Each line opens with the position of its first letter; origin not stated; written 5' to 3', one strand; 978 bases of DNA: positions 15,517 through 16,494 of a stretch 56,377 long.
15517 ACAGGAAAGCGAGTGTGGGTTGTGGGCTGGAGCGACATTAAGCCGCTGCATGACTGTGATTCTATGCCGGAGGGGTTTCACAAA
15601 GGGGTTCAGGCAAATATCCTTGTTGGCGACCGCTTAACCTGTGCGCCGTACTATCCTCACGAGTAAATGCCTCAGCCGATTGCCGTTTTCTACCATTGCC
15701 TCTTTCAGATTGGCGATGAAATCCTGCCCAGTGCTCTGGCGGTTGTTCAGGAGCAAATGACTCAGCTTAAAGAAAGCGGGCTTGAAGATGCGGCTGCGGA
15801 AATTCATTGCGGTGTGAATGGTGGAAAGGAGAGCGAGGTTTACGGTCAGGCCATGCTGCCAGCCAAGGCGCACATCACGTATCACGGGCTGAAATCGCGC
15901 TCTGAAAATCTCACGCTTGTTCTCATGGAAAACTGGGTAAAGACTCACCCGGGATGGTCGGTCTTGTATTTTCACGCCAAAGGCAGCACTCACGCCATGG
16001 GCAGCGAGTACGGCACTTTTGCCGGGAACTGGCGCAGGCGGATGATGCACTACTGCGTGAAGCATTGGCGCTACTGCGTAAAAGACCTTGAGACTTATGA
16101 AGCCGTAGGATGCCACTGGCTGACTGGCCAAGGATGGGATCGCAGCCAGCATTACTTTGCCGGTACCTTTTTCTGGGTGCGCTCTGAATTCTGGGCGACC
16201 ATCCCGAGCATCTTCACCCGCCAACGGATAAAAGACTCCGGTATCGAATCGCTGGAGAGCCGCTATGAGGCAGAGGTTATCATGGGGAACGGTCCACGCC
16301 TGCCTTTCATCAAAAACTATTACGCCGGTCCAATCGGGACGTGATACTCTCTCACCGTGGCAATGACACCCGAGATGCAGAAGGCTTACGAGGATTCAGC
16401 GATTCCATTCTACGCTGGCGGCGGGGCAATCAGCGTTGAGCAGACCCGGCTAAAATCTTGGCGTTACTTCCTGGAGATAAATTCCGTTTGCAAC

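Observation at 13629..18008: Translationally coupled enzyme operon: two paralogous unknown enzymes, a third unknown enzyme, a radical SAM/SPASM-like protein and a SAM methyltransferase, between the XRE switch and the head genes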

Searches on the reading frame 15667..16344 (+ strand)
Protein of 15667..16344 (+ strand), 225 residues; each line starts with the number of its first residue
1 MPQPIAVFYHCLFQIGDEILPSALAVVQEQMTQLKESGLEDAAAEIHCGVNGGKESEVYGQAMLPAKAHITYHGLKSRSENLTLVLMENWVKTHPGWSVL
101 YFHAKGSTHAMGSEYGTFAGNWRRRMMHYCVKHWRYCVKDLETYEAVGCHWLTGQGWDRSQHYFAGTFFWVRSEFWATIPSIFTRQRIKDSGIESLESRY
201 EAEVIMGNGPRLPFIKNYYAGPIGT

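Call 3: search_protein_families(library=pfam, proteins=[window:15667-16344:+], max_evalue=0.1)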
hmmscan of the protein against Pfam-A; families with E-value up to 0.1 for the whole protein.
window:15667-16344:+ (225 aa): 0 families

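Call 4: search_protein_families(library=phrogs, proteins=[window:15667-16344:+], max_evalue=0.01)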
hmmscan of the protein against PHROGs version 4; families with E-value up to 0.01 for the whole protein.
window:15667-16344:+ (225 aa): 0 families

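Call 5: search_protein_families(library=ncbifam, proteins=[window:15667-16344:+], max_evalue=0.1)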
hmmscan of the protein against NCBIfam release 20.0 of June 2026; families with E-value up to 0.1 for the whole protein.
window:15667-16344:+ (225 aa): 0 families

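Call 15: find_homologous_proteins(query=window:15667-16344:+, max_evalue=0.001)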
Query window:15667-16344:+ (225 aa): 292 proteins with E <= 0.001 among 385 candidates; the best 120 are listed.
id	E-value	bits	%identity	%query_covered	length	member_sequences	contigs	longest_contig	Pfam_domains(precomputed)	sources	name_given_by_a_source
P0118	3.3e-156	536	100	100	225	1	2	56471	PF27674.1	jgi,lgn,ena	-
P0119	8.0e-133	459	84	100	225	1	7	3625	PF27674.1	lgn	-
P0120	3.2e-131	454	84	100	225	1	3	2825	PF27674.1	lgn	-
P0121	3.9e-131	454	84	99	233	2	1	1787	-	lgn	-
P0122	3.4e-119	415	76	100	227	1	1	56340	PF27674.1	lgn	-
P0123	3.0e-118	412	77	99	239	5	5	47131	PF27674.1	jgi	jgi:hypothetical protein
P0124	2.4e-115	402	75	99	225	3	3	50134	-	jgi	jgi:hypothetical protein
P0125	2.1e-114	399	77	98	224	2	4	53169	-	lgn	-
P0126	2.2e-114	399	76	100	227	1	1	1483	PF27674.1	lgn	-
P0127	1.1e-113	397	71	99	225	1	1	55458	PF27674.1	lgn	-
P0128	1.2e-113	397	74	99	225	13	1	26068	-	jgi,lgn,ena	-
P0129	1.9e-111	389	74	99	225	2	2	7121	-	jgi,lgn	jgi:hypothetical protein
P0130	6.8e-108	378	70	99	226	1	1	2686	-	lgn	-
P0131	1.1e-104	367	79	87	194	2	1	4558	-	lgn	-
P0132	3.8e-104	366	78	85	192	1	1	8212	-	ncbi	-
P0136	6.3e-95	335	64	100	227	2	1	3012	PF27674.1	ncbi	-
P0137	3.0e-94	333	64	99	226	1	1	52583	PF27674.1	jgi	jgi:hypothetical protein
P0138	8.6e-94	332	63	100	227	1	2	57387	PF27674.1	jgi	jgi:hypothetical protein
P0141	1.5e-91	324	61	100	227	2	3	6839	PF27674.1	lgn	-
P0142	4.3e-91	323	65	98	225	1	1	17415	PF27674.1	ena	-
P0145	4.3e-90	320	63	99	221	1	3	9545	PF27674.1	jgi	jgi:hypothetical protein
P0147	9.3e-90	318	61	100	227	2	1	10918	PF27674.1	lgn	-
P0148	1.5e-89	318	62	100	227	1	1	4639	PF27674.1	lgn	-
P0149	1.7e-89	318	63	96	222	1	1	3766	PF27674.1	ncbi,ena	-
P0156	6.7e-88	312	63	96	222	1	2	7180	PF27674.1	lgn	-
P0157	9.0e-88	312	61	100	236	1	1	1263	PF27674.1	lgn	-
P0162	6.2e-87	309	61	100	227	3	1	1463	PF27674.1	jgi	jgi:hypothetical protein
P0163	1.1e-86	308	63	98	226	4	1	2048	PF27674.1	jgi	jgi:hypothetical protein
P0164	1.7e-86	308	61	99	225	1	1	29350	PF27674.1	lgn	-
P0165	2.1e-86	307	62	99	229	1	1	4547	PF27674.1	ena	-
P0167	6.7e-86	306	59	98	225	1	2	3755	PF27674.1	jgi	jgi:hypothetical protein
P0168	7.0e-86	306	63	98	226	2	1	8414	PF27674.1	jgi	jgi:hypothetical protein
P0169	1.0e-85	305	61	98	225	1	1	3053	PF27674.1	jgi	jgi:hypothetical protein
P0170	2.2e-85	304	60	99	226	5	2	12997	PF27674.1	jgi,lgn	jgi:hypothetical protein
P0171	3.0e-85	304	58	100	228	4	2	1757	PF27674.1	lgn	-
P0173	3.8e-85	303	60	96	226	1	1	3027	PF27674.1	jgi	jgi:hypothetical protein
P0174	3.9e-85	303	61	98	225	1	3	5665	PF27674.1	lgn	-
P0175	6.1e-85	303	64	92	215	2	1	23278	PF27674.1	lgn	-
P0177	5.6e-84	300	62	96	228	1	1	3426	PF27674.1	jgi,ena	-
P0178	8.6e-84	299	58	100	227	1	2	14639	PF27674.1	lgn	-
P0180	1.9e-83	298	62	91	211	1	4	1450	PF27674.1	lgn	-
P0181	3.5e-83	297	68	82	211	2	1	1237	PF27674.1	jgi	jgi:hypothetical protein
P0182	3.6e-83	297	60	99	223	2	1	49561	PF27674.1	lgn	-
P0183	6.8e-83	296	61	98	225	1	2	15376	PF27674.1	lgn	-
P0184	3.9e-82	294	60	96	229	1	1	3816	PF27674.1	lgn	-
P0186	6.4e-82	293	59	98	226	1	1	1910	PF27674.1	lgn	-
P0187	1.1e-81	292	59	95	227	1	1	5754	PF27674.1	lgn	-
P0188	5.7e-81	290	55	98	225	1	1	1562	PF27674.1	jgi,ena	-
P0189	8.4e-81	289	59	98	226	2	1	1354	PF27674.1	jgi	jgi:hypothetical protein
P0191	9.3e-81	289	56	100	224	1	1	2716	PF27674.1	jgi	jgi:hypothetical protein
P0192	1.2e-80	289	57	99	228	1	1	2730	PF27674.1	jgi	jgi:hypothetical protein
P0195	4.8e-80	287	57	99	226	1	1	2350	PF27674.1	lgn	-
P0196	5.1e-80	287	58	100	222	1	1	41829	PF27674.1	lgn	-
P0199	9.2e-80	286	58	100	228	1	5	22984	PF27674.1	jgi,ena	jgi:hypothetical protein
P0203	4.2e-79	284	57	96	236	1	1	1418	PF27674.1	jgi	jgi:hypothetical protein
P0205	7.1e-79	283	57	96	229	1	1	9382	PF27674.1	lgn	-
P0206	8.2e-79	283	54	100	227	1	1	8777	PF27674.1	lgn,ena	-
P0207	1.2e-78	282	60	98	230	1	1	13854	PF27674.1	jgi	-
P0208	3.7e-78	280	57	96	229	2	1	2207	PF27674.1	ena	-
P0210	4.3e-78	280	56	100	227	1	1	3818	PF27674.1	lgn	-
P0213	5.8e-78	280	58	98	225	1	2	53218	PF27674.1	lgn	-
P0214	6.5e-78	280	55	100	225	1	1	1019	PF27674.1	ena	-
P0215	1.3e-77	279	57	98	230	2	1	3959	PF27674.1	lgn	-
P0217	3.5e-77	277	56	97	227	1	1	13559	PF27674.1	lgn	-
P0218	4.6e-77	277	56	100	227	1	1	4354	PF27674.1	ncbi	-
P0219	6.7e-77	276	59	95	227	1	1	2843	PF27674.1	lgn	-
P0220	1.2e-76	276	56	98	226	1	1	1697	PF27674.1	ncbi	-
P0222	1.8e-76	275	56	96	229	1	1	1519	PF27674.1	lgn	-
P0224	2.2e-76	275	56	100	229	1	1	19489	PF27674.1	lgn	-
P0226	4.8e-76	274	56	96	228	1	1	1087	PF27674.1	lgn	-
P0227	6.5e-76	273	57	98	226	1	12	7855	PF27674.1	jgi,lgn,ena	-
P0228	6.8e-76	273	56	96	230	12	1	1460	PF27674.1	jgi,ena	-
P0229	7.3e-76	273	55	100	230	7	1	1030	PF27674.1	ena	-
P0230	9.6e-76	273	56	96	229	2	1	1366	PF27674.1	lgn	-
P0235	2.0e-75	272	55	97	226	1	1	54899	PF27674.1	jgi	jgi:hypothetical protein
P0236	2.6e-75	271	55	98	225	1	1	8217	PF27674.1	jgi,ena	-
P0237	2.7e-75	271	56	96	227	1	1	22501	PF27674.1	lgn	-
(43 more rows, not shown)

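Call 32: search_solved_structures(query=A3, max_evalue=10, show_alignments=2)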
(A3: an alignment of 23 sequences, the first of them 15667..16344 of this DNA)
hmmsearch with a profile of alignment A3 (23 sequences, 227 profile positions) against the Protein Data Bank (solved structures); distinct sequences matched with E-value up to 10: 2.
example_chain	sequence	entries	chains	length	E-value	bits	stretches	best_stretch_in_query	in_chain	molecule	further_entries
1bkr_A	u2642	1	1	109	0.63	12.9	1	93-159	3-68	SPECTRIN BETA CHAIN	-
1aa2_A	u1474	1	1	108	0.8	12.5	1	94-159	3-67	BETA-SPECTRIN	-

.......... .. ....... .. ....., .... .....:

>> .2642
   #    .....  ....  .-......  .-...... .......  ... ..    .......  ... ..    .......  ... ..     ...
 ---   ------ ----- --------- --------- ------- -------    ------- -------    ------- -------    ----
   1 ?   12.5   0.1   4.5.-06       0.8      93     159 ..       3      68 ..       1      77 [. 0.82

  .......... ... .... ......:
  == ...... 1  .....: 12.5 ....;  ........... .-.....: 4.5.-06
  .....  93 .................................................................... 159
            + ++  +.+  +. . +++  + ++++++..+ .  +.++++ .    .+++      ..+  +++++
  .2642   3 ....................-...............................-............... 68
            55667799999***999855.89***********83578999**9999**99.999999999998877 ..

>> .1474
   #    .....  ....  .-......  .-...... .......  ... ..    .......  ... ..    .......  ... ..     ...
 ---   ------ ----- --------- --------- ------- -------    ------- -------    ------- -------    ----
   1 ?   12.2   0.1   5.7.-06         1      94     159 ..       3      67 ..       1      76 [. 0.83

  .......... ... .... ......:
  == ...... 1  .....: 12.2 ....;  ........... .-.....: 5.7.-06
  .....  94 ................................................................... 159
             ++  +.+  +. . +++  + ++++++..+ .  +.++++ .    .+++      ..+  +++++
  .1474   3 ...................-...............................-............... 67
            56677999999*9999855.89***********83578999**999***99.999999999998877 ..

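Call 37: predict_structure(alignment_id=A4)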
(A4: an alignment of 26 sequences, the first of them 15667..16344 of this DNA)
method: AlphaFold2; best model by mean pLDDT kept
length: 225 residues; sequences in the alignment: 26
mean_pLDDT: 92.8   pTM: 0.91
mean pLDDT of the five models: 92.8, 92.4, 91.1, 89.2, 89.0
residues with pLDDT >= 90: 168; 70-90: 52; 50-70: 5; < 50: 0
segments of 3 or more residues with pLDDT < 50: none
pLDDT, mean of each block of 10 residues (from residue 1): 92 90 94 98 98 93 97 90 97 98 91 86 94 98 96 88 93 96 94 91 88 93 65
secondary structure, 60 per line:
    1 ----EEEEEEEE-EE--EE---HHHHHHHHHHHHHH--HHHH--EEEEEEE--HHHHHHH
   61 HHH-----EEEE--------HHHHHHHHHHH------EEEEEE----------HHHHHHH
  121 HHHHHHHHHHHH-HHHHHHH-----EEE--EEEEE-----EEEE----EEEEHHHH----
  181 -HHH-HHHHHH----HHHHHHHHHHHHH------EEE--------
elements in order: E5-12 H23-36 H39-42 E45-51 H54-63 E69-72 H81-91 E98-103 H114-132 H134-140 E146-148 E151-155 E161-164 E169-172 H173-176 H186-191 H196-208 E215-217

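Call 39: fold_search(model_id=the predicted structure, library=pdb)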
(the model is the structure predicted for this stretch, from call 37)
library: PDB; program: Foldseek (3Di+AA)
matches with E <= 10: 1384; with E <= 0.001: 75
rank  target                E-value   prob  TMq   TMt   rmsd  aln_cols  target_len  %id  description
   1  2xwn_B                5.4e-06  1.00  0.46  0.46   8.5       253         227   10  Crystal structure of IspD from Mycobacterium tuberculosis in complex with CTP and Mg (released 2011-04-27)
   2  1vpa_A                8.5e-06  1.00  0.47  0.48   8.4       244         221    9  Crystal structure of 2-C-methyl-D-erythritol 4-phosphate cytidylyltransferase (TM1393) from Thermotoga maritima at 2.6 (released 2004-11-02)
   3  4kt7_A                1.2e-05  1.00  0.46  0.46   8.0       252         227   11  The crystal structure of 4-diphosphocytidyl-2C-methyl-D-erythritolsynthase from Anaerococcus prevotii DSM 20548 (released 2013-06-05)
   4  7kmw_A                1.3e-05  1.00  0.45  0.46   8.6       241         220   11  Crystal structure of IspD from Mycobacterium paratuberculosis (released 2020-11-11)
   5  4kt7_B                1.5e-05  1.00  0.46  0.47   8.1       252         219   11  The crystal structure of 4-diphosphocytidyl-2C-methyl-D-erythritolsynthase from Anaerococcus prevotii DSM 20548 (released 2013-06-05)
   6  6xhp_A                1.8e-05  1.00  0.45  0.45   7.4       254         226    7  Crystal structure of S. aureus TarI (space group C121) (released 2021-04-21)
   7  1vpa_B                1.9e-05  1.00  0.46  0.46   8.7       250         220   10  Crystal structure of 2-C-methyl-D-erythritol 4-phosphate cytidylyltransferase (TM1393) from Thermotoga maritima at 2.6 (released 2004-11-02)
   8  2xwn_A                2.1e-05  1.00  0.43  0.44   9.3       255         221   12  Crystal structure of IspD from Mycobacterium tuberculosis in complex with CTP and Mg (released 2011-04-27)
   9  3q80_A                3.0e-05  1.00  0.43  0.44   7.7       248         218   10  Structure of Mtb 2-C-methyl-D-erythritol 4-phosphate cytidyltransferase (IspD) Complexed with CDP-ME (released 2011-05-04)
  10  7kmw_B                3.5e-05  1.00  0.45  0.46   7.6       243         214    9  Crystal structure of IspD from Mycobacterium paratuberculosis (released 2020-11-11)
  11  3q80_B                4.5e-05  1.00  0.45  0.47   8.1       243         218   11  Structure of Mtb 2-C-methyl-D-erythritol 4-phosphate cytidyltransferase (IspD) Complexed with CDP-ME (released 2011-05-04)
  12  1vic_B                5.4e-05  1.00  0.40  0.37   8.4       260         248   10  Crystal structure of CMP-KDO synthetase (released 2003-12-30)
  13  6xhr_E                5.8e-05  1.00  0.45  0.45   8.4       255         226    7  Crystal structure of S. aureus TarI (space group P1211) (released 2021-04-21)
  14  3okr_B                6.1e-05  1.00  0.42  0.45   8.2       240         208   12  Structure of Mtb apo 2-C-methyl-D-erythritol 4-phosphate cytidyltransferase (IspD) (released 2010-10-06)
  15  1vgw_A                6.6e-05  1.00  0.41  0.43   8.6       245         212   11  Crystal structure of 4-diphosphocytidyl-2C-methyl-D-erythritol synthase (released 2003-11-25)
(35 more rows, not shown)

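Call 43: fold_search(model_id=the predicted structure, library=viral)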
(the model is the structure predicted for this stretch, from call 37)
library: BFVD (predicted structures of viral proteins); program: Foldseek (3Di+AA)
matches with E <= 10: 994; with E <= 0.001: 49
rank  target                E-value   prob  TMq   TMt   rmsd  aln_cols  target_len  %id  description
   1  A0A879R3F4            1.1e-18  1.00  0.75  0.73   2.7       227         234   26  Uncharacterized protein [Synechococcus phage S-SRM01]
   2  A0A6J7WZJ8            3.6e-16  1.00  0.72  0.79   2.6       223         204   22  Uncharacterized protein [uncultured Caudovirales phage]
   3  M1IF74                2.2e-15  1.00  0.77  0.29   2.8       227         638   19  (no name in the UniProt tables at hand)
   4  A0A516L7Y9            3.0e-15  1.00  0.79  0.42   2.4       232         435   23  (no name in the UniProt tables at hand)
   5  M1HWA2                3.0e-15  1.00  0.76  0.40   3.0       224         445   20  (no name in the UniProt tables at hand)
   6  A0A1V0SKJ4            3.8e-15  1.00  0.73  0.19   3.2       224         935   19  Glycosyltransferase [Klosneuvirus KNV1]
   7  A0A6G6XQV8            6.8e-15  1.00  0.75  0.75   3.1       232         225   22  (no name in the UniProt tables at hand)
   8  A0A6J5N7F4            3.4e-14  1.00  0.77  0.83   3.0       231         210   23  Uncharacterized protein [uncultured Caudovirales phage]
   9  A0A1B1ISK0            8.2e-13  1.00  0.67  0.14   3.4       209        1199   19  (no name in the UniProt tables at hand)
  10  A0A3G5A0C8            6.3e-12  1.00  0.65  0.27   3.6       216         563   14  Glycosyltransferase [Harvfovirus sp.]
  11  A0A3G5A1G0            1.7e-10  1.00  0.69  0.51   3.5       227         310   17  Uncharacterized protein [Harvfovirus sp.]
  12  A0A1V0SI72            1.2e-09  1.00  0.72  0.27   3.2       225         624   16  Uncharacterized protein [Klosneuvirus KNV1]
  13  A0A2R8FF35            2.5e-08  1.00  0.66  0.51   3.2       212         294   18  Uncharacterized protein [Brazilian cedratvirus IHUMI]
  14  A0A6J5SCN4            6.6e-07  1.00  0.51  0.40   7.7       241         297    8  Glyco_tranf_GTA_type domain containing protein [uncultured Caudovirales phage]
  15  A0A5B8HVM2            1.6e-05  1.00  0.56  0.22   7.4       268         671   10  Uncharacterized protein [Mimiviridae sp. ChoanoV1]
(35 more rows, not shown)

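Call 48: search_dna_similar(query=window:15667-16344:+, collection=phages, mode=protein, max_evalue=0.01)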
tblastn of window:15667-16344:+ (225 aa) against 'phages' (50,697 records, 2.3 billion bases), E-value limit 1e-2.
Records with a match: 5; places in all: 7; records where one place covers at least 80% of the query: 3.
Best place of each record, by identity: <60% 5.
By first word of the organism name: Synechococcus 2; uncultured 2; Marine 1.
By host as written in the record: - 3; Synechococcus sp. KCZYC6 2.
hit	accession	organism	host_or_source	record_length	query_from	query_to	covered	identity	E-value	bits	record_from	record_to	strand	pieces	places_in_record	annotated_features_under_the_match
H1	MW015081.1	Synechococcus phage S-SRM01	Synechococcus sp. KCZYC6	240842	5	179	78%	32.6%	6e-16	82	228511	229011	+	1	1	hypothetical protein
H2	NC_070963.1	Synechococcus phage S-SRM01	Synechococcus sp. KCZYC6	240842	5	179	78%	32.6%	6e-16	82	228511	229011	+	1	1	hypothetical protein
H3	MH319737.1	Marine virus AG-345-E08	single cell amplified by WGA-X; seawater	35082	1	212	94%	26.6%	3e-11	68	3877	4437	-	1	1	record has no annotation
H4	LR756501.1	uncultured phage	metagenomic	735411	26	225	89%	25.7%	1e-8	61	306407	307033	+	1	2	record has no annotation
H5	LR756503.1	uncultured phage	metagenomic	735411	26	225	89%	25.7%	1e-8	61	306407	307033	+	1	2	record has no annotation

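Call 49: get_annotated_region(hit=H1, flank=8000)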
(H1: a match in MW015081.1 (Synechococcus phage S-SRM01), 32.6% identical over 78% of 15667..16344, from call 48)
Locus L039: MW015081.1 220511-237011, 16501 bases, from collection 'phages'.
description: Synechococcus phage S-SRM01, complete genome.
organism: Synechococcus phage S-SRM01 (NCBI taxid 2781608)
taxonomy: Viruses; Duplodnaviria; Heunggongvirae; Uroviricota; Caudoviricetes; Kyanoviridae; Serangoonvirus; Serangoonvirus essarone
host: Synechococcus sp. KCZYC6; source: Serangoon Reservoir; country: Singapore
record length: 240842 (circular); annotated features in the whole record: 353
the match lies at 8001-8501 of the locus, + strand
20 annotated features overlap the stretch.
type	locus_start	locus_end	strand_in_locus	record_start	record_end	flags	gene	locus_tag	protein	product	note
CDS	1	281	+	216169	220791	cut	-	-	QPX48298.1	hypothetical protein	-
CDS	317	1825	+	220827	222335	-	-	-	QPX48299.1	putative tail fiber protein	-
CDS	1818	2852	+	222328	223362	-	-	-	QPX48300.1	hypothetical protein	-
CDS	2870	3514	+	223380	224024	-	-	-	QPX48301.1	hypothetical protein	-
CDS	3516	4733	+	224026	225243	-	-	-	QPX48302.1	hypothetical protein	-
CDS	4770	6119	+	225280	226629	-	-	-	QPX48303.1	tetratricopeptide repeat protein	-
CDS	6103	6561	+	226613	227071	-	-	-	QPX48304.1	hypothetical protein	-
CDS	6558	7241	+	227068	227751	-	-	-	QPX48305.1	hypothetical protein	-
CDS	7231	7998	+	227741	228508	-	-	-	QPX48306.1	hypothetical protein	-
CDS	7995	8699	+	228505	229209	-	-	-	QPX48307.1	hypothetical protein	-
CDS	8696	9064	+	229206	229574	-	-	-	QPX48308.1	hypothetical protein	-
CDS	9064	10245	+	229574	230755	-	-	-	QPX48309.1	hypothetical protein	-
CDS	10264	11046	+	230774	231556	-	-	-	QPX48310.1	sulfotransferase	-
CDS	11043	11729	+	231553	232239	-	-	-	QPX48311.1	hypothetical protein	-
CDS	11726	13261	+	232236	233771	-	-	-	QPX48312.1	glycosyltransferase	-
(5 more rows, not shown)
